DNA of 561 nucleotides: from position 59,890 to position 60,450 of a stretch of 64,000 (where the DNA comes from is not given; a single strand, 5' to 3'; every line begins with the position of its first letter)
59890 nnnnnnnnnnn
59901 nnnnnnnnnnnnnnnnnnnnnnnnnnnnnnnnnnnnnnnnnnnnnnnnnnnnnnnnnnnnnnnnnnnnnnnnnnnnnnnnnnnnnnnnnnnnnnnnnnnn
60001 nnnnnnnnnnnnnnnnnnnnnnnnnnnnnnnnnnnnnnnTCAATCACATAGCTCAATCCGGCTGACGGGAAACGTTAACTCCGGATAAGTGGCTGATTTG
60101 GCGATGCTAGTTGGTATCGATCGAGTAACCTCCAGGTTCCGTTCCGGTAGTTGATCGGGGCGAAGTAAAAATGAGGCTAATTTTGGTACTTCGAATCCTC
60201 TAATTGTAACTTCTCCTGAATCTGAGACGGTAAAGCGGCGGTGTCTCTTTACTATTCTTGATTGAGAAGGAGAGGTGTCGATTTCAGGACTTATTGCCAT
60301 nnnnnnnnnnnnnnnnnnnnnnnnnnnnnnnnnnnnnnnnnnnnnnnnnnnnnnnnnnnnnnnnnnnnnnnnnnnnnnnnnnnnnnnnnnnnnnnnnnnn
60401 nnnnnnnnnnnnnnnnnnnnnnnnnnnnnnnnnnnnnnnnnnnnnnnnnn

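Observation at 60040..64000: Lower mevalonate-pathway operon with archaeal-style scaffold gene and atypical enzyme complement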

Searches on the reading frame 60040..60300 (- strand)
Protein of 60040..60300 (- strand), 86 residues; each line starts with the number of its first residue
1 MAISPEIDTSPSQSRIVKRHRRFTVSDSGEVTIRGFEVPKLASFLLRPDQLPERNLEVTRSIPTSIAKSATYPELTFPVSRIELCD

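Call 3: search_protein_families(library=pfam, proteins=[window:60040-60300:-], max_evalue=0.01)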
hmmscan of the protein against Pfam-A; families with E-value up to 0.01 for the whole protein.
window:60040-60300:- (86 aa): 0 families

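Call 4: search_protein_families(library=ncbifam, proteins=[window:60040-60300:-], max_evalue=0.01)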
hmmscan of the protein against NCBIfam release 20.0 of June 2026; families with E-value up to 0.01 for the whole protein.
window:60040-60300:- (86 aa): 0 families
